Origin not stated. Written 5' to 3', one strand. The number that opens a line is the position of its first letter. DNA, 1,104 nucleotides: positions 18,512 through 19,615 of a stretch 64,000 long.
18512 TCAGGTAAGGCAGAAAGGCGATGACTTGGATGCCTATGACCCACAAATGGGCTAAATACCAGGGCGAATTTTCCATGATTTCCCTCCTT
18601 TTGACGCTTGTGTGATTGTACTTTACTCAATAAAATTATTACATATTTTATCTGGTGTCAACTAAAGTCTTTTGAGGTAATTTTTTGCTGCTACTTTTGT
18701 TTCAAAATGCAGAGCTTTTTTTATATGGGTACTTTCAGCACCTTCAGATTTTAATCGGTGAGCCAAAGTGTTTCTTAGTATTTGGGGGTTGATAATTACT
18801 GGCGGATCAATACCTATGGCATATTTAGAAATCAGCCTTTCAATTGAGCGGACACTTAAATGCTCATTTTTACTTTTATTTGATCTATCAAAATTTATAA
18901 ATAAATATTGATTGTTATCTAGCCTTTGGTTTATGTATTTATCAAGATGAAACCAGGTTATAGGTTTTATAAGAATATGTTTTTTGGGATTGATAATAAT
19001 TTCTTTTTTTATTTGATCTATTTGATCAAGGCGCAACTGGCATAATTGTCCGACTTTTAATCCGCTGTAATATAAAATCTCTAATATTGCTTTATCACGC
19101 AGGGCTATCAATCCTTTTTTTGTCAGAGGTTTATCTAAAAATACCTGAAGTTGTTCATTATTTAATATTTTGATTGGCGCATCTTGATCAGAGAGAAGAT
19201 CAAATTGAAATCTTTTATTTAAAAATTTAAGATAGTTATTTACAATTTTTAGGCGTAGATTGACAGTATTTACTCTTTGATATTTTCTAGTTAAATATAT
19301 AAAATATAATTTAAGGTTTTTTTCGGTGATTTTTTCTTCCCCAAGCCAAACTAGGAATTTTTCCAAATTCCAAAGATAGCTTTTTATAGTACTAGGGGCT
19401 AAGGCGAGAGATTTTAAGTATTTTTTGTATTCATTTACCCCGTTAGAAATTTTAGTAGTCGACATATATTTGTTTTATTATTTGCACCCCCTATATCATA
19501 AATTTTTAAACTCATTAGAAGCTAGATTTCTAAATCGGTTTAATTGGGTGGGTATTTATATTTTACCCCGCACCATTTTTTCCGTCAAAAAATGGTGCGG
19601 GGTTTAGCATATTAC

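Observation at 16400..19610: Accessory patch: Pyr_excise-like glycosylase, cyt-b5 lipoprotein, PRTase, GC-shifted membrane protein and a tyrosine recombinase bounded by long perfect palindromes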

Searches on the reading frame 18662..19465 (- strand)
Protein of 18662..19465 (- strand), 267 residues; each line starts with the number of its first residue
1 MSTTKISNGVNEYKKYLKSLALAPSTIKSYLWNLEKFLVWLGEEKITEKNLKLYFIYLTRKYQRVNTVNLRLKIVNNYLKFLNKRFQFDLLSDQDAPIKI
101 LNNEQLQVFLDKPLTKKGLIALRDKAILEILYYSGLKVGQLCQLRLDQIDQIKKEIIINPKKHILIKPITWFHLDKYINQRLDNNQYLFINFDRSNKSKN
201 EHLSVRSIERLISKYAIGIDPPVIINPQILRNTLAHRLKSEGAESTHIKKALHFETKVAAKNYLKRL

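Call 7: search_protein_families(library=pfam, proteins=[window:18662-19465:-], max_evalue=0.01)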
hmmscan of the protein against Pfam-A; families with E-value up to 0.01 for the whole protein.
window:18662-19465:- (267 aa): 3 families
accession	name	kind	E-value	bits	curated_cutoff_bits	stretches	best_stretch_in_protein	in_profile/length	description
PF00589.27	Phage_integrase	-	1.5e-13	51.4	27.1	1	101-264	3-166/172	Phage integrase family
PF02899.23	Phage_int_SAM_1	-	3.9e-05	24.3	22.3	1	10-84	1-81/83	Phage integrase, N-terminal SAM-like domain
PF13495.12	Phage_int_SAM_4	-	6.3e-05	23.7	27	1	12-75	4-71/85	Phage integrase, N-terminal SAM-like domain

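Call 13: find_encoding_contigs(protein=window:18662-19465:-, flank=10000, max_places=10)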
Protein window:18662-19465:- (267 aa): 2 contigs read that carry it; 1 place shown.
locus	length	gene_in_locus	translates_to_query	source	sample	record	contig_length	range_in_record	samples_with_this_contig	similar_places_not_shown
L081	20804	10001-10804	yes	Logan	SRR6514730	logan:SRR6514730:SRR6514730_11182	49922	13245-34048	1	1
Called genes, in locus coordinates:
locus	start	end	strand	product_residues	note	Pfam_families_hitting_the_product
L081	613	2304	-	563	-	PF13231:PMT_2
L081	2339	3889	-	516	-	PF13541:ChlI, PF00493:MCM (faint), PF01078:Mg_chelatase, PF05496:RuvB_N (faint), PF07728:AAA_5, PF13335:Mg_chelatase_C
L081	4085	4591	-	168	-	PF01252:Peptidase_A8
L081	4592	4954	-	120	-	PF01258:zf-dskA_traR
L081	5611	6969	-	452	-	-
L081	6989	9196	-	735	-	PF01138:RNase_PH, PF03725:RNase_PH_C, PF01138:RNase_PH, PF00013:KH_1, PF00575:S1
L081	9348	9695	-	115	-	PF00312:Ribosomal_S15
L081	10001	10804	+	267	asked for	PF00589:Phage_integrase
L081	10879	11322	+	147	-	-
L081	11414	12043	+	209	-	PF00156:Pribosyltran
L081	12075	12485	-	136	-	PF00173:Cyt-b5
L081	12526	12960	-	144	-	PF03013:Pyr_excise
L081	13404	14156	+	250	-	PF00156:Pribosyltran (weak)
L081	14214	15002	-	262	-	-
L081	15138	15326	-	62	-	-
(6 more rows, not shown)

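Call 21: search_solved_structures(query=window:18662-19465:-, max_evalue=0.01, show_alignments=3)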
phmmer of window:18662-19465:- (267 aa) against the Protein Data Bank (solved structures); distinct sequences matched with E-value up to 0.01: 5.
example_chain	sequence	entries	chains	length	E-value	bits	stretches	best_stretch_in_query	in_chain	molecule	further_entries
4a8e_A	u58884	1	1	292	3e-14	56.5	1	9-252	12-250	PROBABLE TYROSINE RECOMBINASE XERC-LIKE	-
5hxy_A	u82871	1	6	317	6.7e-10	42.3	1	12-253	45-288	Tyrosine recombinase XerA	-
1a0p_A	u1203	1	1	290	8.5e-06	28.8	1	99-249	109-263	SITE-SPECIFIC RECOMBINASE XERD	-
5dcf_A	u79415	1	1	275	3.2e-05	26.9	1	99-249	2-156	Tyrosine recombinase XerD,DNA translocase FtsK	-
9i5v_14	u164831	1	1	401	8.5e-05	25.6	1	93-255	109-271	Ribosome-associated translation inhibitor RaiA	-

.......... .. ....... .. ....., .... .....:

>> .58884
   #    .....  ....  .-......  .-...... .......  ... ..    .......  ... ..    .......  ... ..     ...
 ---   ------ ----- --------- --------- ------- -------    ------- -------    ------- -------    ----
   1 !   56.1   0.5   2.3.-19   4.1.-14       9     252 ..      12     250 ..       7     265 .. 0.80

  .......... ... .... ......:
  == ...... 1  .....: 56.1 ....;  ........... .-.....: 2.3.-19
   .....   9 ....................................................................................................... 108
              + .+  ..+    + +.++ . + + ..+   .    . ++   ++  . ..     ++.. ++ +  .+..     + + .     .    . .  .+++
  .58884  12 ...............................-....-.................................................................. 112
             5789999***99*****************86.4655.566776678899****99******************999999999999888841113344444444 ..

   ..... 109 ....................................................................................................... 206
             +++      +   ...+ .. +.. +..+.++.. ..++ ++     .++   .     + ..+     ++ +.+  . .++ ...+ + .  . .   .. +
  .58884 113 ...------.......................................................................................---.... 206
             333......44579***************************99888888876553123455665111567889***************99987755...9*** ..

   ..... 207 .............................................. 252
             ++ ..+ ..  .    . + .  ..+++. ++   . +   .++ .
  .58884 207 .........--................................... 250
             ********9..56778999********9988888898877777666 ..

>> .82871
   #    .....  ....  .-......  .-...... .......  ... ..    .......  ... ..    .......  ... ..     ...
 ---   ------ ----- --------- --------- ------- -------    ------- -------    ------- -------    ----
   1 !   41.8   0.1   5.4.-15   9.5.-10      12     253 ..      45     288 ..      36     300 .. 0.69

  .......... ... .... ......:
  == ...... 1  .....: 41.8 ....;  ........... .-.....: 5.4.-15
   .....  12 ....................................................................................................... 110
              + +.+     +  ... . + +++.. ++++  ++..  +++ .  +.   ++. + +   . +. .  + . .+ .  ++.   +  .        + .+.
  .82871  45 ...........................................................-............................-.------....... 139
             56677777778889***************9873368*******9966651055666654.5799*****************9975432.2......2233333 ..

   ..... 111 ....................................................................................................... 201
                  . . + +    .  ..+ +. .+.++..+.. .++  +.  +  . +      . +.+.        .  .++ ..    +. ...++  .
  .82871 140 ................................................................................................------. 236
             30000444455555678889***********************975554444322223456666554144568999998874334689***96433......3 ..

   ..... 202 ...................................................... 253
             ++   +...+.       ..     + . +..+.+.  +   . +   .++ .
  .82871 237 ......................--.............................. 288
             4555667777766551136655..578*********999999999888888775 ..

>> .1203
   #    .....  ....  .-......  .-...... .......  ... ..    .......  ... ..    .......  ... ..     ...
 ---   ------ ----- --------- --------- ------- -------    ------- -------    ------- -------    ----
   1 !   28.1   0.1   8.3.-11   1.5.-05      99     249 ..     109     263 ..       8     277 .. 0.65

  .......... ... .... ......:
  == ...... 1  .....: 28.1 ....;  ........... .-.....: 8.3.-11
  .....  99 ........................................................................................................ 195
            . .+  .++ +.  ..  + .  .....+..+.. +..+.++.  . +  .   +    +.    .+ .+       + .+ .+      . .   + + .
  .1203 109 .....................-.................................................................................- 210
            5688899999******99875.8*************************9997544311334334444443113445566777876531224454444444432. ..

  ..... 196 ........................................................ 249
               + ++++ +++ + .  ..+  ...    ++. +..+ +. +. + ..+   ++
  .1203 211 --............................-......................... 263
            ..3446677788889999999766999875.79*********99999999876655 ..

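Call 22: search_protein_families(library=ncbifam, proteins=[window:18662-19465:-], max_evalue=0.01)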
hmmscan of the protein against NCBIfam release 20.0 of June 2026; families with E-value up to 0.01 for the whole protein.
window:18662-19465:- (267 aa): 7 families
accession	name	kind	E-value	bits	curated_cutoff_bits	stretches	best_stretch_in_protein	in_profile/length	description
NF040815.2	recomb_XerA_Arch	equivalog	4.6e-28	98.5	220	1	11-252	1-240/263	site-specific tyrosine recombinase/integron integrase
TIGR02225.1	recomb_XerD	equivalog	1.5e-19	70.5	329.6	1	13-250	3-258/290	site-specific tyrosine recombinase XerD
TIGR02224.1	recomb_XerC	equivalog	1.7e-17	63.8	335.15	1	12-250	2-261/295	tyrosine recombinase XerC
NF003462.0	PRK05084.1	equivalog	7.8e-15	54.5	267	2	123-260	196-338/360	tyrosine recombinase XerS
NF001399.0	PRK00283.1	subfamily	8.8e-15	54.7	279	1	20-244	20-261/300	tyrosine recombinase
NF002331.0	PRK01287.1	subfamily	1.3e-07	30.9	371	1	93-160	134-200/365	site-specific tyrosine recombinase XerC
TIGR02249.1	integrase_gron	subfamily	7.8e-05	22.2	265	1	12-161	4-155/315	integron integrase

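Call 34: find_homologous_proteins(query=window:18662-19465:-, max_evalue=0.00001)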
Query window:18662-19465:- (267 aa): 74 proteins with E <= 0.00001 among 836 candidates.
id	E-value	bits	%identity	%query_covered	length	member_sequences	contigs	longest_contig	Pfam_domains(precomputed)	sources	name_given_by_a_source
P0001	4.3e-168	575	100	100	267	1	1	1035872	PF00589.28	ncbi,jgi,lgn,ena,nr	ncbi:tyrosine-type recombinase/integrase [Patescibacteria group bacterium]|nr:tyrosine-type recombin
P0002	3.0e-123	428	77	97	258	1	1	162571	PF13495.13,PF00589.28,PF02899.24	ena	-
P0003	4.0e-102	359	62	100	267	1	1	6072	PF13495.13,PF00589.28,PF02899.24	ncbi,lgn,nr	ncbi:tyrosine-type recombinase/integrase [bacterium]|nr:tyrosine-type recombinase/integrase [bacteri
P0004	4.8e-102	359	64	97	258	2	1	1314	PF00589.28,PF02899.24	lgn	-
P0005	6.9e-101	355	64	97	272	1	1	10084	PF13495.13,PF00589.28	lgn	-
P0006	1.5e-100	354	66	97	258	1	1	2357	PF00589.28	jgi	-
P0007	4.8e-100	352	66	96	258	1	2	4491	PF13495.13,PF00589.28,PF02899.24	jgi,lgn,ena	-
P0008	7.6e-99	348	65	96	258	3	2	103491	PF00589.28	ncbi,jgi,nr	ncbi:MAG: tyrosine-type recombinase/integrase [Candidatus Komeilibacteria bacterium]|nr:tyrosine-typ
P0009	9.3e-95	335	61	96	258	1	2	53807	PF13495.13,PF00589.28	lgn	-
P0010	1.8e-94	334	61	97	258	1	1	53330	PF13495.13,PF00589.28,PF02899.24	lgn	-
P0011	1.8e-94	334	62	97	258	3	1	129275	PF13495.13,PF00589.28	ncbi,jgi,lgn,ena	ncbi:MAG: tyrosine-type recombinase/integrase [Patescibacteria group bacterium]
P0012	2.1e-94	334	62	96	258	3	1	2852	PF00589.28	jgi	jgi:integrase/recombinase XerC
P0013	2.3e-94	334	61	97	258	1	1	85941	PF13495.13,PF00589.28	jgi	jgi:integrase/recombinase XerD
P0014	4.2e-94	333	59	97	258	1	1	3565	PF13495.13,PF00589.28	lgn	-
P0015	7.9e-94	332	61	97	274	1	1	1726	PF13495.13,PF00589.28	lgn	-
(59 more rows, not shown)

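Call 36: find_encoding_contigs(protein=P0002, flank=10000, max_places=3)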
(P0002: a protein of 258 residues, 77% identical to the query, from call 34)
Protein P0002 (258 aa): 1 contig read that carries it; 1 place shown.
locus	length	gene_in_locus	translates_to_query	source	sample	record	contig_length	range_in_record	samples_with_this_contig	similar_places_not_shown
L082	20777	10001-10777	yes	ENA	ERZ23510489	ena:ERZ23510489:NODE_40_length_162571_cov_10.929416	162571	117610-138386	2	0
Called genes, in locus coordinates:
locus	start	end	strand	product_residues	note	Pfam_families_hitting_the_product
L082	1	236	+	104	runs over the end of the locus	-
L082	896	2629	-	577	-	PF13231:PMT_2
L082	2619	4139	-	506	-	PF13541:ChlI, PF20030:bpMoxR (faint), PF00493:MCM (faint), PF01078:Mg_chelatase, PF05496:RuvB_N (faint), PF00158:Sigma54_activat (faint), PF07728:AAA_5, PF13335:Mg_chelatase_C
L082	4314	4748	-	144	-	PF01252:Peptidase_A8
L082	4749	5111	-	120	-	PF01258:zf-dskA_traR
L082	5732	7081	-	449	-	-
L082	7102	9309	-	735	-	PF01138:RNase_PH, PF03725:RNase_PH_C, PF01138:RNase_PH, PF00013:KH_1, PF00575:S1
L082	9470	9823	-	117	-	PF00312:Ribosomal_S15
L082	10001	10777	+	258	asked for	PF02899:Phage_int_SAM_1 (faint), PF13495:Phage_int_SAM_4 (weak), PF00589:Phage_integrase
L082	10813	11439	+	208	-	PF00156:Pribosyltran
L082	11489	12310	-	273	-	-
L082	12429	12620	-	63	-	-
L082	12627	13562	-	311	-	PF01637:ATPase_2 (faint), PF13191:AAA_16, PF23569:NBD_SMAX1 (faint), PF00004:AAA, PF17871:AAA_lid_9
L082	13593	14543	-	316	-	PF07691:PA14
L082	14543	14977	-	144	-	-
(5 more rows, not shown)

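Call 39: search_protein_families(library=phrogs, proteins=[window:18662-19465:-], max_evalue=0.001)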
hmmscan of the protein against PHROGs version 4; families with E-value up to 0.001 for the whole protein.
window:18662-19465:- (267 aa): 2 families
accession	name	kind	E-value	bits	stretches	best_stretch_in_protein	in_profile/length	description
phrog_1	-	integration and excision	2.2e-17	64.6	1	12-252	168-420/611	integrase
phrog_216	-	integration and excision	2.9e-08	34.2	1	99-264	54-222/301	integrase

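Call 69: find_related_loci(query=window:18662-19465:-, collection=viral_contigs, flank=5000)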
Query window:18662-19465:- (267 aa) in viral_contigs; peptide patterns used: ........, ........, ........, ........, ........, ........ (x = any residue, [..] = any of these).
44 stretches matched a pattern, but none encodes a relative of the query by tblastn (E <= 1e-3).

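Call 79: predict_structure(alignment_id=A3)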
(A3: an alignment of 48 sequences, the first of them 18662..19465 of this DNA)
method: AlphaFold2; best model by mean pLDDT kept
length: 267 residues; sequences in the alignment: 48
mean_pLDDT: 90.7   pTM: 0.68
mean pLDDT of the five models: 90.7, 90.2, 90.2, 89.3, 89.2
residues with pLDDT >= 90: 209; 70-90: 39; 50-70: 14; < 50: 5
segments of 3 or more residues with pLDDT < 50: 1-5
pLDDT, mean of each block of 10 residues (from residue 1): 55 95 94 95 94 95 89 95 92 75 96 95 98 96 96 95 94 97 93 70 93 91 91 96 94 88 87
secondary structure, 60 per line:
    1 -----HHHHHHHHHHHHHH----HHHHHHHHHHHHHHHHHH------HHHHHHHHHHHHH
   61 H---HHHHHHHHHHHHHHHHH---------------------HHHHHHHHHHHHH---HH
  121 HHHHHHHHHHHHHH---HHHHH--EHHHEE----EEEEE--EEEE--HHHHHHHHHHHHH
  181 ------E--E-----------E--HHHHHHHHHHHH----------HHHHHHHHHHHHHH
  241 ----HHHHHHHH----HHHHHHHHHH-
elements in order: H6-19 H24-41 H48-61 H65-81 H103-115 H119-134 H138-142 E155-159 E162-165 H168-180 H205-216 H227-240 H245-252 H257-266

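Call 81: fold_search(model_id=the predicted structure, library=pdb)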
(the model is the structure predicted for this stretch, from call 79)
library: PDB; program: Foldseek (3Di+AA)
matches with E <= 10: 155; with E <= 0.001: 71
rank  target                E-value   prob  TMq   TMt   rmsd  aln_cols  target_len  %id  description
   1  5hxy_C                5.5e-13  1.00  0.53  0.52  13.7       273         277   20  Crystal structure of XerA recombinase (released 2017-02-01)
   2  5hxy_F                2.0e-12  1.00  0.54  0.54  13.3       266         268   20  Crystal structure of XerA recombinase (released 2017-02-01)
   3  5hxy_A                2.9e-12  1.00  0.54  0.52  13.5       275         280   19  Crystal structure of XerA recombinase (released 2017-02-01)
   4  5hxy_B                3.4e-12  1.00  0.55  0.53  13.9       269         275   19  Crystal structure of XerA recombinase (released 2017-02-01)
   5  4a8e                  3.5e-12  1.00  0.50  0.50   8.3       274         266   23  The structure of a dimeric Xer recombinase from archaea (released 2012-12-05)
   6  5hxy_D                5.4e-12  1.00  0.53  0.52  13.6       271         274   20  Crystal structure of XerA recombinase (released 2017-02-01)
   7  2a3v_A                1.3e-08  1.00  0.58  0.51   7.6       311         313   18  Structural basis for broad DNA-specificity in integron recombination (released 2006-05-02)
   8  2a3v_C                1.3e-08  1.00  0.58  0.50   7.6       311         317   18  Structural basis for broad DNA-specificity in integron recombination (released 2006-05-02)
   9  2a3v_B                2.0e-08  1.00  0.56  0.49   8.6       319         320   16  Structural basis for broad DNA-specificity in integron recombination (released 2006-05-02)
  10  6en2_A                2.5e-08  1.00  0.65  0.57   5.9       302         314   18  Structure of the Tn1549 transposon Integrase (aa 82-397, R225K) in complex with a circular intermediate DNA (CI6b-DNA) (released 2018-04-04)
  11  6emz_A                9.1e-08  1.00  0.66  0.57   5.7       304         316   16  Structure of the Tn1549 transposon Integrase (aa 82-397, R225K) in complex with circular intermediate DNA (CI5-DNA) (released 2018-04-04)
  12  1drg_A                1.1e-07  1.00  0.67  0.59   6.2       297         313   14  CRYSTAL STRUCTURE OF TRIMERIC CRE RECOMBINASE-LOX COMPLEX (released 2001-10-19)
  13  6en0_B                1.4e-07  1.00  0.66  0.58   5.6       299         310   17  Structure of the Tn1549 transposon Integrase (aa 82-397) in complex with circular intermediate DNA (CI5-DNA) (released 2018-04-04)
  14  3c28_B                1.6e-07  1.00  0.64  0.56   6.9       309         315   14  Crystal structure of the product synapse complex (released 2009-02-17)
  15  6emy_A                1.8e-07  1.00  0.64  0.56   5.9       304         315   16  Structure of the Tn1549 transposon Integrase (aa 82-397, Y379F) in complex with transposon right end DNA (released 2018-04-04)
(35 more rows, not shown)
